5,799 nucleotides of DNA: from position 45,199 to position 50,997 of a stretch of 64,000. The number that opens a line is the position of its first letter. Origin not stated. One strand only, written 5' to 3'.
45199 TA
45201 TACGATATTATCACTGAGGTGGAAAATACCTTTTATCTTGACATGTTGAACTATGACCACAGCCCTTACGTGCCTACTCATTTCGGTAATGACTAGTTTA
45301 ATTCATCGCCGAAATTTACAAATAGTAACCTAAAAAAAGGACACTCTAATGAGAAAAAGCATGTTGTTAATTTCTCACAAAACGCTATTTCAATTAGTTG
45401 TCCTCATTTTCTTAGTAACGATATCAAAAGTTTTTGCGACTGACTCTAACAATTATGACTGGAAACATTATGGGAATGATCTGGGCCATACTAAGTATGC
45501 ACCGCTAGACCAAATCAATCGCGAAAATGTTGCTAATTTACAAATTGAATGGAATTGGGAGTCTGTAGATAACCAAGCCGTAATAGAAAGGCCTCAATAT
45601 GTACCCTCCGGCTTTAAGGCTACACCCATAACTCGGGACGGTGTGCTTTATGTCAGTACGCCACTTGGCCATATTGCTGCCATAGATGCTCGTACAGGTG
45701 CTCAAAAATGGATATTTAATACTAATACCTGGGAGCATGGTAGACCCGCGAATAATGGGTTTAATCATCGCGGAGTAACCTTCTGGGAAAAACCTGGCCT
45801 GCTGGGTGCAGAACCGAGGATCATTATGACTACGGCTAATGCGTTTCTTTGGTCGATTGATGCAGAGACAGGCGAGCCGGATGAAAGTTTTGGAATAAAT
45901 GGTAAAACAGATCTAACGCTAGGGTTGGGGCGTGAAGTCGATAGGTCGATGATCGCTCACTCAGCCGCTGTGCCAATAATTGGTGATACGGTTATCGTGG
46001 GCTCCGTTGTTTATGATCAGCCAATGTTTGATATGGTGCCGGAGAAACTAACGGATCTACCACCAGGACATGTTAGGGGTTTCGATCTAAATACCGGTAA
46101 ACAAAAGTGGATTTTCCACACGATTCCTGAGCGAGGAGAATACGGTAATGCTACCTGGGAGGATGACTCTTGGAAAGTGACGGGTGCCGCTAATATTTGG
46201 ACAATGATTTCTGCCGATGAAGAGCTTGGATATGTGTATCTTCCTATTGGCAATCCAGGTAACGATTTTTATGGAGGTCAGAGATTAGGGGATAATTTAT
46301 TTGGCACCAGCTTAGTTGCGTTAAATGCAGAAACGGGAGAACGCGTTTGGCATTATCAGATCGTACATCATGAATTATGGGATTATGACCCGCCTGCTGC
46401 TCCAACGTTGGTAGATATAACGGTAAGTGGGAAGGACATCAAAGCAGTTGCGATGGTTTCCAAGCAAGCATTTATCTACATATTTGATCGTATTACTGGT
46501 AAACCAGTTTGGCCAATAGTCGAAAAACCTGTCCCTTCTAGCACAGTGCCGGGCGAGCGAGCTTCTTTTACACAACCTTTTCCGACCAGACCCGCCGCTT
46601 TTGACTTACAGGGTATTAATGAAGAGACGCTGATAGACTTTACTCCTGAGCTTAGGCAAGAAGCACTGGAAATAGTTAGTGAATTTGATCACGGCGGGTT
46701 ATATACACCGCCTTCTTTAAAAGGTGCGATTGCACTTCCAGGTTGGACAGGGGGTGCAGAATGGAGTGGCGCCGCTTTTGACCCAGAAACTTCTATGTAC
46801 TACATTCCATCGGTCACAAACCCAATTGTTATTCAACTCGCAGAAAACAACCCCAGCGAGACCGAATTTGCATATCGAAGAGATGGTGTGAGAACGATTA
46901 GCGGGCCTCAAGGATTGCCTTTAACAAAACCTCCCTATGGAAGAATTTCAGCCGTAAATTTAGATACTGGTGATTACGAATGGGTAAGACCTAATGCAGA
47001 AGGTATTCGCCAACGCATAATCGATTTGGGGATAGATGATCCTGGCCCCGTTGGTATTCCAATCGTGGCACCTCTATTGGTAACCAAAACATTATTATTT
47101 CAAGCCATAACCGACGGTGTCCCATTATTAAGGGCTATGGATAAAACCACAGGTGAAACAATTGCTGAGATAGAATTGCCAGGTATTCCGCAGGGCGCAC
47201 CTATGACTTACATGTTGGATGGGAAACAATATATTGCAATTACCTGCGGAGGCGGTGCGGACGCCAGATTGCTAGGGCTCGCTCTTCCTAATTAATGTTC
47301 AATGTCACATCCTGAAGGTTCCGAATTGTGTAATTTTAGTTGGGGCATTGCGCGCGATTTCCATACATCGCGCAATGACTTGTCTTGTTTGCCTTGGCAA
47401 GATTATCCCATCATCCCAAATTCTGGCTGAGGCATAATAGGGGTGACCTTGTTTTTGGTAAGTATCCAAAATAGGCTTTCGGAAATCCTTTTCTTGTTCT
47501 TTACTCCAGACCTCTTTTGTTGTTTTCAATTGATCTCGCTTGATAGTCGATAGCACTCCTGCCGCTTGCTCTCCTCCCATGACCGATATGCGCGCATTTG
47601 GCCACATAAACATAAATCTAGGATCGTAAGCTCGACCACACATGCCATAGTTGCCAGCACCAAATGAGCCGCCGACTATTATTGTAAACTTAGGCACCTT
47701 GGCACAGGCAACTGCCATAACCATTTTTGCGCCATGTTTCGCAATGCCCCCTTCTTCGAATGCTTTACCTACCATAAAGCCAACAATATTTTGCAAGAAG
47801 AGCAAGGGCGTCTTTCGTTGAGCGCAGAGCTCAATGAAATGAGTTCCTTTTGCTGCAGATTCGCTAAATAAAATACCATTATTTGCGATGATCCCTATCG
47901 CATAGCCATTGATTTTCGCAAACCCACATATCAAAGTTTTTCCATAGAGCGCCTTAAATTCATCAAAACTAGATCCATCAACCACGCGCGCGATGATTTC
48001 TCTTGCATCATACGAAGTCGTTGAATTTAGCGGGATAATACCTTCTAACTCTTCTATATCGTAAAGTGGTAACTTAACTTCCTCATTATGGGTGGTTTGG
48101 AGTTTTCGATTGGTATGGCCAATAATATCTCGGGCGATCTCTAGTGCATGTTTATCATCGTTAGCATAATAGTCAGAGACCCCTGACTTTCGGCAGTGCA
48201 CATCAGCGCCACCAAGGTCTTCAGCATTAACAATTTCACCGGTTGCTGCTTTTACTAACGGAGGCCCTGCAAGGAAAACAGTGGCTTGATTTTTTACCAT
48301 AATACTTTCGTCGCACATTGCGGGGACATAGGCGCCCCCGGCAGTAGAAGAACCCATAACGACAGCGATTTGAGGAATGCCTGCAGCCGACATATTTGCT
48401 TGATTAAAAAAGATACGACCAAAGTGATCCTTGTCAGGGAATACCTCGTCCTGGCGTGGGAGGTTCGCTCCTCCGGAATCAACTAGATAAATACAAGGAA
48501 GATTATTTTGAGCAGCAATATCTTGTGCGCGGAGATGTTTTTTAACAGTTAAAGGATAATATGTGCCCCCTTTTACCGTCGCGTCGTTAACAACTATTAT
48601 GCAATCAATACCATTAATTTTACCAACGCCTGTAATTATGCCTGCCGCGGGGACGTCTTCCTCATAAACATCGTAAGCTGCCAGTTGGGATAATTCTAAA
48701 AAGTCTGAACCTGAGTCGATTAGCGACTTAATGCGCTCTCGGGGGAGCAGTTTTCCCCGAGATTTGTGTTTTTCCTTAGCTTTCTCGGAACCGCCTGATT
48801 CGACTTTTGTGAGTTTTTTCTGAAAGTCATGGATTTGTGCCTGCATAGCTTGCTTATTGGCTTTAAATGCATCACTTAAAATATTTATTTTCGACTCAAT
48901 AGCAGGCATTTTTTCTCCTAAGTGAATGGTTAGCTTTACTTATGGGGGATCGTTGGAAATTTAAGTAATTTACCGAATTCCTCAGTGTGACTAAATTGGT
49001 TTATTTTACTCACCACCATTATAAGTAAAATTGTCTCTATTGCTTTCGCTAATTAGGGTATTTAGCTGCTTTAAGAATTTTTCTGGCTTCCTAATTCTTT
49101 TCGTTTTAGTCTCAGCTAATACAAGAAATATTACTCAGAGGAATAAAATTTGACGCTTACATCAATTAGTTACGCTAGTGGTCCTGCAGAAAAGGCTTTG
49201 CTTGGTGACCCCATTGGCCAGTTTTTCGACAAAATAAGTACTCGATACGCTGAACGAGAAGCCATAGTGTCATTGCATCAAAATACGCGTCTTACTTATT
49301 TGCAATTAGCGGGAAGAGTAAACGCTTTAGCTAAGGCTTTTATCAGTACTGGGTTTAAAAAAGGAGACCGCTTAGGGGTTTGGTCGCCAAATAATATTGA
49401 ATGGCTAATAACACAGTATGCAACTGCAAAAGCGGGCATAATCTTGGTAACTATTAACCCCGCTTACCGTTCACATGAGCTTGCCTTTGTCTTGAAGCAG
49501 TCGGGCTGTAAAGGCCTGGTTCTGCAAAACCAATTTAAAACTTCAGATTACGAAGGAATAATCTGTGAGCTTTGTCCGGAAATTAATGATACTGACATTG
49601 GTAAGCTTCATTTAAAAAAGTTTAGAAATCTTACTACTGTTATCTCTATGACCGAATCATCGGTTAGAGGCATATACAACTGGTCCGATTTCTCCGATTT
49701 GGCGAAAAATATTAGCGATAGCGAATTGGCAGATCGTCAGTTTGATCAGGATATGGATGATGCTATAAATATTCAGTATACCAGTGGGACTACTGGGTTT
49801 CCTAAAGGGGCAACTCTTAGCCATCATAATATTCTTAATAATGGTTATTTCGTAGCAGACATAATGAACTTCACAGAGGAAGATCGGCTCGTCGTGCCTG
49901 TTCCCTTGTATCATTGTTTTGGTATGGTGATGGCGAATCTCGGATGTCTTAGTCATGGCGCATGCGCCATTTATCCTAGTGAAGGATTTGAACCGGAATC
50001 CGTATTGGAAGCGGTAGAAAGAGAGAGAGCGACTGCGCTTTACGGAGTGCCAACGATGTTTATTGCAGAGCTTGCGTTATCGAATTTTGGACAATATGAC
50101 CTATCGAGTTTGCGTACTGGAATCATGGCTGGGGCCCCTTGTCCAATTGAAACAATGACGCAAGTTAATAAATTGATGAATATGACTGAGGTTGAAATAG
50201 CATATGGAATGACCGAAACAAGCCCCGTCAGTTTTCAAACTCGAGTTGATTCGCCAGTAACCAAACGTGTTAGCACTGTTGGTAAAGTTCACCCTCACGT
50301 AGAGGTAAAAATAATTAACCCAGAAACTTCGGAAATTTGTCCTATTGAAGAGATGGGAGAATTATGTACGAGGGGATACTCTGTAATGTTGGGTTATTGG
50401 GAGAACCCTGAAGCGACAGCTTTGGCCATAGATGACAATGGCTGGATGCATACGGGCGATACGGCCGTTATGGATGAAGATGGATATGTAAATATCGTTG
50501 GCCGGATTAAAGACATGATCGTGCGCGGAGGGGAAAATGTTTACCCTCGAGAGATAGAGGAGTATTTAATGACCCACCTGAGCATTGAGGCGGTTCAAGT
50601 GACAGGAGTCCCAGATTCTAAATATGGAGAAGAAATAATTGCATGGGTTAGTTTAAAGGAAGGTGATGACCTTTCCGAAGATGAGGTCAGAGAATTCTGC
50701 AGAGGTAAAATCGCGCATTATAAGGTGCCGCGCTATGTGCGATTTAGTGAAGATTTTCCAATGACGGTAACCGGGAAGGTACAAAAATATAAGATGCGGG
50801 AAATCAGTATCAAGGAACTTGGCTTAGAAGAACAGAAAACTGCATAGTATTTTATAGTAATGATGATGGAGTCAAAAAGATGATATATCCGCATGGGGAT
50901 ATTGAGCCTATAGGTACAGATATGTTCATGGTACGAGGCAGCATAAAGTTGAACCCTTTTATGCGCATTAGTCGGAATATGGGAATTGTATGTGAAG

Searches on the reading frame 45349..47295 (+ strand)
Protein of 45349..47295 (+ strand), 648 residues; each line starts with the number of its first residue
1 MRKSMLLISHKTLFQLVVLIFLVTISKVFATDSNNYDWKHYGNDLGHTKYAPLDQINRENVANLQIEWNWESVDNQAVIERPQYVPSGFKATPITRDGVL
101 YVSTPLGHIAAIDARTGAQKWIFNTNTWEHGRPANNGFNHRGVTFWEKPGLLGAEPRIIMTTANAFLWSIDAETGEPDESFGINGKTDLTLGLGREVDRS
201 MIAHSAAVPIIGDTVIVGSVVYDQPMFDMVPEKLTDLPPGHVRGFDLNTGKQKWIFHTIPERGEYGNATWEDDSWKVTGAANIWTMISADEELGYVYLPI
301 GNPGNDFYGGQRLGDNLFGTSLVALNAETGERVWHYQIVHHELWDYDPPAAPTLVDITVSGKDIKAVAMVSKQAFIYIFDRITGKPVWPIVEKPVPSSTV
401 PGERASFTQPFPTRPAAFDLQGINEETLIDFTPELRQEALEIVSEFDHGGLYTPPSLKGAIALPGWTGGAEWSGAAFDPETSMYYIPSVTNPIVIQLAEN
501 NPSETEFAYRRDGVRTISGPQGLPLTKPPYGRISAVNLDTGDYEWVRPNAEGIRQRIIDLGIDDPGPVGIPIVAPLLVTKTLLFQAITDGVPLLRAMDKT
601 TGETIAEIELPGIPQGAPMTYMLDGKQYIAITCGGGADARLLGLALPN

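Call 35: search_protein_families(library=pfam, proteins=[window:45349-47295:+], max_evalue=0.0001)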
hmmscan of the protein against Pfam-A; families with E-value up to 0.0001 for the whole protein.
window:45349-47295:+ (648 aa): 2 families
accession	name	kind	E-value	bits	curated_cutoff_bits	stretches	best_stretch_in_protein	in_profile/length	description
PF01011.28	PQQ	-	2.3e-185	618.2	26.7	1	38-629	1-595/595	Glucose/ethanol/alcohol dehydrogenase, beta-propeller domain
PF13360.13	PQQ_2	-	3.1e-11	43.8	27.6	0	241-403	84-208/233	Outer membrane protein assembly factor BamB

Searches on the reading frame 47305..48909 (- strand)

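Call 35: search_protein_families(library=pfam, proteins=[window:47305-48909:-], max_evalue=0.0001)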
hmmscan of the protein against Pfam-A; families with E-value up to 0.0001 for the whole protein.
window:47305-48909:- (534 aa): 3 families
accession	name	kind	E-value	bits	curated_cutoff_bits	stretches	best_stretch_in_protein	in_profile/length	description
PF01039.27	Carboxyl_trans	-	1.5e-157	525.7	22.3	1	48-526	2-485/493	Carboxyl transferase domain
PF03255.19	ACCA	-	3.7e-12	46.5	23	1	4-208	11-216/310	Acetyl co-enzyme A carboxylase carboxyltransferase-like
PF06833.16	MdcE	-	2.8e-06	27.7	32.7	0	131-193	22-84/196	Malonate decarboxylase gamma subunit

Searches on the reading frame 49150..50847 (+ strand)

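Call 35: search_protein_families(library=pfam, proteins=[window:49150-50847:+], max_evalue=0.0001)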
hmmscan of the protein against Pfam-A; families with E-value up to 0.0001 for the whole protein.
window:49150-50847:+ (565 aa): 2 families
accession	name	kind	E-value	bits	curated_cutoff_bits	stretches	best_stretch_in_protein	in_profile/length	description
PF00501.34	AMP-binding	-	8.6e-94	314.9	29.9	1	28-417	3-384/384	AMP-binding enzyme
PF13193.12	AMP-binding_C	-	3.3e-16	60.4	24.5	1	468-543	1-76/76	AMP-binding enzyme C-terminal domain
